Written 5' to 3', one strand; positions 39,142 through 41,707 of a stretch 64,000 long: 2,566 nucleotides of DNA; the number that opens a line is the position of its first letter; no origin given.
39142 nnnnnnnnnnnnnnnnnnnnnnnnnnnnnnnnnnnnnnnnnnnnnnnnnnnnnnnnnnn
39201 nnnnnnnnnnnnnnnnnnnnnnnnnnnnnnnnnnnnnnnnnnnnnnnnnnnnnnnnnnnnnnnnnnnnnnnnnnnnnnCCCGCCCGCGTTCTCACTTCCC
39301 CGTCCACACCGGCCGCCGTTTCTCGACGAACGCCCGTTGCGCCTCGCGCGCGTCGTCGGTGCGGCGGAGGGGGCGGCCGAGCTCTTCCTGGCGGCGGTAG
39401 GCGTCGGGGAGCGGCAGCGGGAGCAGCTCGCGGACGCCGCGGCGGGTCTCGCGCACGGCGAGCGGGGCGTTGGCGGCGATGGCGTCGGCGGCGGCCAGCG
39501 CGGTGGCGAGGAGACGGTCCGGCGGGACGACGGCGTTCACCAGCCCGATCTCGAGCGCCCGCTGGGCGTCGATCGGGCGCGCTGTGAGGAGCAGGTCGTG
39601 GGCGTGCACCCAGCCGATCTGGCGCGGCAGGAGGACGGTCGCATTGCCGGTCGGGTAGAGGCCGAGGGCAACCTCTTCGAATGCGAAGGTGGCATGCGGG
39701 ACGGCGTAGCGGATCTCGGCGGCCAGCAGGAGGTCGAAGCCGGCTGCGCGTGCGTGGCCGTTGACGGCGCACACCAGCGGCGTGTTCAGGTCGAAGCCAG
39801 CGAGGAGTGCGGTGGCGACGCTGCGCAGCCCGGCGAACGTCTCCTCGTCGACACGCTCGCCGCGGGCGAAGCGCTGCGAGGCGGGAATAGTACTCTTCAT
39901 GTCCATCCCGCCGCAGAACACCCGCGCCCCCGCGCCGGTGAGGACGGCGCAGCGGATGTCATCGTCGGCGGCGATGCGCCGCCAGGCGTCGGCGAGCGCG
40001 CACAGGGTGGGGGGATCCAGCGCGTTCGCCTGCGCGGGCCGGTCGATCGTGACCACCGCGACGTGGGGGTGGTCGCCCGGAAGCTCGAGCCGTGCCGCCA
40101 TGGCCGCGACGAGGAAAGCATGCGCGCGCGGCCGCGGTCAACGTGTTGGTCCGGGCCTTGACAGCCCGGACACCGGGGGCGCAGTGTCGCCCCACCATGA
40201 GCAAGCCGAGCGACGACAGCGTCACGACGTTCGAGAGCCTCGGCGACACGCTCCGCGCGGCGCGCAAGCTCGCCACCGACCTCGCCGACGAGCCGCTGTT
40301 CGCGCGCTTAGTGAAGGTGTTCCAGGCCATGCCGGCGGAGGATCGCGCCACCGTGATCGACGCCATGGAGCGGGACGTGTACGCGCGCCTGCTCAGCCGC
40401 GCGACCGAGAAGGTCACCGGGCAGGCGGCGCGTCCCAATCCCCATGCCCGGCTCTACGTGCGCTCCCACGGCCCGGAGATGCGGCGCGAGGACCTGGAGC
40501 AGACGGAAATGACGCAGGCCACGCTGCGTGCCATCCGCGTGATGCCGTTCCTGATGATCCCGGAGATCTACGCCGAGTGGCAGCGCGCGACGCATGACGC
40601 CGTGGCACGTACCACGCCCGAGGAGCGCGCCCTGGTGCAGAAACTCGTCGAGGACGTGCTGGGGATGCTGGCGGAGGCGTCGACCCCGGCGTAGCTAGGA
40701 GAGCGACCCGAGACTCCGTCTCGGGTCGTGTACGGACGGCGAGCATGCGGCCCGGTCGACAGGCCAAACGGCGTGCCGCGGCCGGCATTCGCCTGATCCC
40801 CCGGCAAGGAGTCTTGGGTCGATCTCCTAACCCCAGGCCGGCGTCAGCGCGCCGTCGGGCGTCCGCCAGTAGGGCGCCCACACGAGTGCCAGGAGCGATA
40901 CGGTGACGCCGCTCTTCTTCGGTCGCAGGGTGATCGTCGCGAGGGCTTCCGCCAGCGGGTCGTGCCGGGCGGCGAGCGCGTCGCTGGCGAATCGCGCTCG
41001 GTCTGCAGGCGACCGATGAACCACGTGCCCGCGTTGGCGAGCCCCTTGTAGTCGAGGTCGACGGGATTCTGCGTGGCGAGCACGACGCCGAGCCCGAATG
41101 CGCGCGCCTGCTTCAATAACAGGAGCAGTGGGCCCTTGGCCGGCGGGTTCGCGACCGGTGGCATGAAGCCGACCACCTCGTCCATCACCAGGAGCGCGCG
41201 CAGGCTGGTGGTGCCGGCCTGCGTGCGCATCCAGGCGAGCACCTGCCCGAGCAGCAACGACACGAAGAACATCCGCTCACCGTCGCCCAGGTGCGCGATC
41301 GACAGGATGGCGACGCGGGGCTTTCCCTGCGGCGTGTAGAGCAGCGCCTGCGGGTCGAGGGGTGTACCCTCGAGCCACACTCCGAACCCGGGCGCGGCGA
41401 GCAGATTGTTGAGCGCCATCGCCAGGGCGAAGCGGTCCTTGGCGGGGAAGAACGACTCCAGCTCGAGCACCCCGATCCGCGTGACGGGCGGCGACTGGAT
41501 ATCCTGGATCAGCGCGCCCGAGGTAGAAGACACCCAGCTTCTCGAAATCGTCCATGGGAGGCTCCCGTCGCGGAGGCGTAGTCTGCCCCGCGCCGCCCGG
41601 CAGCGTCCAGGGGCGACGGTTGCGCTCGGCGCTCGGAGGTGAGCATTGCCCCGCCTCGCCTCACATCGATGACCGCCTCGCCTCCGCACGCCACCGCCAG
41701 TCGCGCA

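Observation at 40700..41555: The repeat copy abuts and supplies the stop codon of a gutted HerA/DUF87-like ATPase pseudogene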

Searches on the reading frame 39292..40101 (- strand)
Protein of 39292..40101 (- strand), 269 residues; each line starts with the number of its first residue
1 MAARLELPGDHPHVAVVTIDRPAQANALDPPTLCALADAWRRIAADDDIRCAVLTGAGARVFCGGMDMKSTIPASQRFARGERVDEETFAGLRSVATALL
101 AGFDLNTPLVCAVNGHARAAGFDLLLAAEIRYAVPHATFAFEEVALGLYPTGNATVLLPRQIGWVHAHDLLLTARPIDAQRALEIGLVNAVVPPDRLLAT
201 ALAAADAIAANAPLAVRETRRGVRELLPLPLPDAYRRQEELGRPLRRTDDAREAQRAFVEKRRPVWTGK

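Call 65: search_protein_families(library=pfam, proteins=[window:39292-40101:-], max_evalue=0.001)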
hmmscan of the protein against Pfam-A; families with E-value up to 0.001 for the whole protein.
window:39292-40101:- (269 aa): 2 families
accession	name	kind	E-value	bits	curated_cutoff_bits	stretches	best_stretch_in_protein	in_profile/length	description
PF00378.25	ECH_1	-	4.6e-47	160.9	27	1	13-268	5-250/251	Enoyl-CoA hydratase/isomerase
PF16113.10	ECH_2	-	1.7e-24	87.4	27.2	1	15-198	2-178/335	Enoyl-CoA hydratase/isomerase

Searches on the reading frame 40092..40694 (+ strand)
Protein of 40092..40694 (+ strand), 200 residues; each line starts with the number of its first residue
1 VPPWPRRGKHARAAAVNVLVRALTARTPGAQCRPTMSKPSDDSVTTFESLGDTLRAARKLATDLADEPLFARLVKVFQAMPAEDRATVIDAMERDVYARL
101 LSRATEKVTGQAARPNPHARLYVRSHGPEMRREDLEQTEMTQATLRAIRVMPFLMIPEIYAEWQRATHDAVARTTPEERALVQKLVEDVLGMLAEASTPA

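Call 21: search_protein_families(library=pfam, proteins=[window:40092-40694:+], max_evalue=0.01)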
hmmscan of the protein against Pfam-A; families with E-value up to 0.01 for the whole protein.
window:40092-40694:+ (200 aa): 0 families

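Call 28: find_encoding_contigs(protein=window:40197-40694:+, flank=10000, max_places=6)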
Protein window:40197-40694:+ (165 aa): 1 contig read that carries it; 1 place shown.
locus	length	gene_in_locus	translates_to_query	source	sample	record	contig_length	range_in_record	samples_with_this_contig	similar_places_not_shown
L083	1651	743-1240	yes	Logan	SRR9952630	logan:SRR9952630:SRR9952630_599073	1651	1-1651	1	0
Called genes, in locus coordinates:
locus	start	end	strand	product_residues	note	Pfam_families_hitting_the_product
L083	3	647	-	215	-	?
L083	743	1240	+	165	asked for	-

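Call 34: find_homologous_proteins(query=window:40197-40694:+)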
Query window:40197-40694:+ (165 aa): 17 proteins with E <= 0.001 among 400 candidates.
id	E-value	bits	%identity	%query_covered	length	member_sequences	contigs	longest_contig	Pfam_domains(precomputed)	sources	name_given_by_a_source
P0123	2.1e-98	344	100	100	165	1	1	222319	-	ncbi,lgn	-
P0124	8.5e-51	190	63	92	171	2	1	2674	-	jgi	jgi:hypothetical protein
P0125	9.3e-43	164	56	95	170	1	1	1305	-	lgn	-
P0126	8.5e-38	148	51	99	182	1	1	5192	-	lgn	-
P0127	7.3e-35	138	45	93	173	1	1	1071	-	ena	-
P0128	2.9e-33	133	49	90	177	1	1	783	-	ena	-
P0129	3.6e-32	130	46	95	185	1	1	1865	-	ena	-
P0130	4.9e-32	129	48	95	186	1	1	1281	-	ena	-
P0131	6.5e-32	129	44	99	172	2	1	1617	-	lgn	-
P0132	9.0e-32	128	44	93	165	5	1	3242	-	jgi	jgi:hypothetical protein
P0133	1.4e-30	125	44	98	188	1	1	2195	-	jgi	jgi:hypothetical protein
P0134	2.2e-30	124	44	93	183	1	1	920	-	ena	-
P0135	3.2e-30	123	46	98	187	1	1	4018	-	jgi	jgi:hypothetical protein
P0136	5.6e-30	123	48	85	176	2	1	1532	-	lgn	-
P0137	2.0e-29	121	42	97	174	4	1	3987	-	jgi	jgi:hypothetical protein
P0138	6.0e-27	113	41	92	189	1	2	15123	-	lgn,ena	-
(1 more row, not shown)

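Call 35: find_encoding_contigs(protein=P0124, flank=10000, max_places=3)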
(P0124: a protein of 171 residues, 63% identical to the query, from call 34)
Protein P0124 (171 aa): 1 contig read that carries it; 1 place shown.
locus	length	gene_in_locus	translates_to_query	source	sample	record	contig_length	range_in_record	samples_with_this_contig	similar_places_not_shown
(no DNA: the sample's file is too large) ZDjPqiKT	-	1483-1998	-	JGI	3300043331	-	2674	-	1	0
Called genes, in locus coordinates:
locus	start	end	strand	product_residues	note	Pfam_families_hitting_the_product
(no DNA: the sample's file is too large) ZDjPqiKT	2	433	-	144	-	?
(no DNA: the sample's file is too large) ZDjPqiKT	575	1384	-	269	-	PF00378:ECH_1, PF16113:ECH_2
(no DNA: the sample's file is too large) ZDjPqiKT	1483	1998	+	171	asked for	-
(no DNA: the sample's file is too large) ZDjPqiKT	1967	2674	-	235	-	?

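Call 36: find_encoding_contigs(protein=P0126, flank=10000, max_places=3)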
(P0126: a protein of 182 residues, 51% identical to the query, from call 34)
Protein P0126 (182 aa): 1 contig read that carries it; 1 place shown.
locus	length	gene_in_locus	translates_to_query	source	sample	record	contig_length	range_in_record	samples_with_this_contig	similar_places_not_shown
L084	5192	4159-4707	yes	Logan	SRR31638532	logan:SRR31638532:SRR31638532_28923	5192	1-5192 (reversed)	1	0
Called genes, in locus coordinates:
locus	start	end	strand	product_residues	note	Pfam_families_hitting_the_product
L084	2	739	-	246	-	?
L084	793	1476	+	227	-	-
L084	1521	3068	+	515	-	PF20154:LNT_N, PF00795:CN_hydrolase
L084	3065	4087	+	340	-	PF08100:Dimerisation, PF25213:HVO_A0261_N (weak), PF00891:Methyltransf_2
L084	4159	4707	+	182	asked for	-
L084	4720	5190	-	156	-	?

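Call 37: find_encoding_contigs(protein=P0138, flank=10000, max_places=3)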
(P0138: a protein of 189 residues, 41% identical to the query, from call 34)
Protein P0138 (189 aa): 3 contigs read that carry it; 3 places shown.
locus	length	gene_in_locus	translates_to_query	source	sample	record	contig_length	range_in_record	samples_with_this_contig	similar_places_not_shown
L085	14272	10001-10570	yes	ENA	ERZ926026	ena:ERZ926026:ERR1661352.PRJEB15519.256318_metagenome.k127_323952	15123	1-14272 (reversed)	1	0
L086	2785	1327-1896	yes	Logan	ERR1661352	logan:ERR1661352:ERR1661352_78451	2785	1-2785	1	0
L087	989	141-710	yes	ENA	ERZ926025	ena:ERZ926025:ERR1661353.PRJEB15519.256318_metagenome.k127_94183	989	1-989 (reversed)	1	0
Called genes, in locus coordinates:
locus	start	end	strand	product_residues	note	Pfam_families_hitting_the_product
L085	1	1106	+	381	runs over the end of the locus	PF00108:Thiolase_N, PF02803:Thiolase_C, PF22691:Thiolase_C_1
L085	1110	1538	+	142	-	PF26512:SOI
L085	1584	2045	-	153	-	-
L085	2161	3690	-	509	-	PF00501:AMP-binding, PF13193:AMP-binding_C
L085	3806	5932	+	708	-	PF00884:Sulfatase, PF01663:Phosphodiest (weak), PF02995:DUF229 (weak), PF16347:SGSH_C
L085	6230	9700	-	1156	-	PF13948:DUF4215 (faint)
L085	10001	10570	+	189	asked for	-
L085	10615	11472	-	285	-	PF14339:DUF4394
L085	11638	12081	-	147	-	-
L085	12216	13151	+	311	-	PF00106:adh_short, PF08659:KR, PF13561:adh_short_C2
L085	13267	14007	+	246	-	PF01790:LGT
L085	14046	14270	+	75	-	?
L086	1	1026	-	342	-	?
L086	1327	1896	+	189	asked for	-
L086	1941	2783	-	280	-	?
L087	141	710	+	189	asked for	-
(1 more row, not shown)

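Call 47: find_related_loci(query=A1, collection=metagenome_contigs, flank=10000)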
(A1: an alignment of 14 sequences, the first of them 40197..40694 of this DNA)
Query A1 (165 aa) in metagenome_contigs; peptide patterns used: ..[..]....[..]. (x = any residue, [..] = any of these).
83 stretches matched a pattern; 70 encode a relative of the query (tblastn E <= 1e-3); 70 distinct loci.
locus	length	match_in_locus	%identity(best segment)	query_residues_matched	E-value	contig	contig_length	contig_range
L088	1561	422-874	62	14-165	5e-60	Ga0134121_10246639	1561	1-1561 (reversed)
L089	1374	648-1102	70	11-162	9e-49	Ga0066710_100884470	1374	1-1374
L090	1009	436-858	49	12-156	2e-43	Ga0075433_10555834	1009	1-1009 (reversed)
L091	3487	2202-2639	51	8-153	7e-41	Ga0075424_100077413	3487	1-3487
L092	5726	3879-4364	48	1-161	7e-39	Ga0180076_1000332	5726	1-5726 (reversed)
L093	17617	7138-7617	43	1-160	4e-36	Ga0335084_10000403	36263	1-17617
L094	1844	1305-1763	44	12-164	4e-36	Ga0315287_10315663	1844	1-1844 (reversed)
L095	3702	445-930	41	3-163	3e-35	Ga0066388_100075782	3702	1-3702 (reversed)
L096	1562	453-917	43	7-161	7e-36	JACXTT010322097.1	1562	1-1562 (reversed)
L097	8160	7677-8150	43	1-158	2e-35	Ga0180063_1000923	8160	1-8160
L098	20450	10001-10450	45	12-161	3e-35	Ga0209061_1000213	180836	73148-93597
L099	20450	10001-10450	45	12-161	5e-35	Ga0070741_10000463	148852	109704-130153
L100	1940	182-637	41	8-158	1e-34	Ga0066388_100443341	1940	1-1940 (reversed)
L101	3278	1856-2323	43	1-155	4e-34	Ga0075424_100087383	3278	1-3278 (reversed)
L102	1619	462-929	42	5-160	2e-34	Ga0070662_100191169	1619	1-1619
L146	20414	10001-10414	48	28-164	3e-35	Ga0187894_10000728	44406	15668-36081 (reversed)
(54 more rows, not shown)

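Call 76: search_protein_families(library=pfam, proteins=[L146:1100-2083:+], max_evalue=0.0001)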
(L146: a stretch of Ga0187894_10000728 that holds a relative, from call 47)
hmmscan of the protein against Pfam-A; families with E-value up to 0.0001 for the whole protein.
L146:1100-2083:+ (327 aa): 1 family
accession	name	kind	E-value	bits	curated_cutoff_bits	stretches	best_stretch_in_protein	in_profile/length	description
PF04116.19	FA_hydroxylase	-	3.3e-28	99.2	31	1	183-314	2-132/132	Fatty acid hydroxylase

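Call 81: search_protein_families(library=padloc, proteins=[window:40197-40694:+], max_evalue=0.01)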
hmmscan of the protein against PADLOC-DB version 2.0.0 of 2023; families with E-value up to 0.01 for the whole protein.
window:40197-40694:+ (165 aa): 0 families

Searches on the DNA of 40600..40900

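Call 75: search_rna_families(source=window, start=40600, end=40900, threshold=evalue, max_evalue=1)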
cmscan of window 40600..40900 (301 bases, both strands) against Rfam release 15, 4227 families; matches with E-value up to 1: 1.
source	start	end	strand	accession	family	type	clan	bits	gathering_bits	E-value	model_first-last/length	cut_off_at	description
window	40680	40730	-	RF02133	HOXB13-AS1_2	Gene; lncRNA;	-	14.1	40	0.53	1-81/81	no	HOXB13 antisense RNA 1 conserved region 2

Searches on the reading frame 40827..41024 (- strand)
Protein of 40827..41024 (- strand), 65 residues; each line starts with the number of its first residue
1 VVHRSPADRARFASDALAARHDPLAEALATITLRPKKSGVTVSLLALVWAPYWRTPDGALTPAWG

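Call 11: search_protein_families(library=pfam, proteins=[window:40827-41024:-], max_evalue=1)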
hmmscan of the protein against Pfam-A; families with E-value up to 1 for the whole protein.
window:40827-41024:- (65 aa): 0 families

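Call 12: search_protein_families(library=ncbifam, proteins=[window:40827-41024:-], max_evalue=1)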
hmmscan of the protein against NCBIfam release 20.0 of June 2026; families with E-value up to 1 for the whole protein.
window:40827-41024:- (65 aa): 0 families

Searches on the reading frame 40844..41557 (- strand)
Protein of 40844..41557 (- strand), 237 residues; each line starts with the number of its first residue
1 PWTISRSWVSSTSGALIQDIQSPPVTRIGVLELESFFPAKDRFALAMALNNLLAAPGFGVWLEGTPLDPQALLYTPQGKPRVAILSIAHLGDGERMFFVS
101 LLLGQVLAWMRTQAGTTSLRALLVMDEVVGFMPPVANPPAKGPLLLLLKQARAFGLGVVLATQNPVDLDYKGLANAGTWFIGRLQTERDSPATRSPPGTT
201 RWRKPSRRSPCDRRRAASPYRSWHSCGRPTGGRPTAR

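Call 11: search_protein_families(library=pfam, proteins=[window:40844-41557:-], max_evalue=1)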
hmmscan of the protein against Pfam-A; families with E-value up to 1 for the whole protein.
window:40844-41557:- (237 aa): 1 family
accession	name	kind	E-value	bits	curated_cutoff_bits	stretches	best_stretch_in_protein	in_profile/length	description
PF05707.18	Zot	-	0.022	14.7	20.3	1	111-169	73-132/197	Zonular occludens toxin (Zot)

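Call 12: search_protein_families(library=ncbifam, proteins=[window:40844-41557:-], max_evalue=1)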
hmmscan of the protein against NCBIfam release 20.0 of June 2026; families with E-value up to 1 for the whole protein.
window:40844-41557:- (237 aa): 3 families
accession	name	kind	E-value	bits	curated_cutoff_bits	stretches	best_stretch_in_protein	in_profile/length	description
NF042943.1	HerA_antiphage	equivalog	5.8e-05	21.8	800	1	121-203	435-521/566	anti-phage-associated helicase HerA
NF033849.1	ser_rich_anae_1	subfamily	0.02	12.2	650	1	148-190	1054-1096/1163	serine-rich protein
NF041017.1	DNA_import_CedB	equivalog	0.22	10.1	700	1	143-168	493-519/590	DNA import protein CedB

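Call 23: search_protein_families(library=padloc, proteins=[window:40844-41557:-], max_evalue=0.1)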
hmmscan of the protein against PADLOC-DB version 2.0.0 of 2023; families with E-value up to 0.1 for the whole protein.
window:40844-41557:- (237 aa): 8 families
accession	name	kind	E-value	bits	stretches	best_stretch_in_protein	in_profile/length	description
PDLC04100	HerA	-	4.2e-06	23.7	1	147-202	471-526/580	-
PDLC04140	mad8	-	1.2e-05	23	1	79-184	155-253/314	mads_8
PDLC02185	HerA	-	1.8e-05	21.7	1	147-195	477-525/585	-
PDLC04106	HerA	-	2.2e-05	21.2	1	79-191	468-588/667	-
PDLC01055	HerA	-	0.00024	18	1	122-185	418-484/532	Type III coevolved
PDLC04103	HerA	-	0.00026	17.5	1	149-190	474-515/579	-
PDLC04105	HerA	-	0.018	11.6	1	103-190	405-494/576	-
PDLC04098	HerA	-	0.024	11.2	1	150-190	565-605/686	-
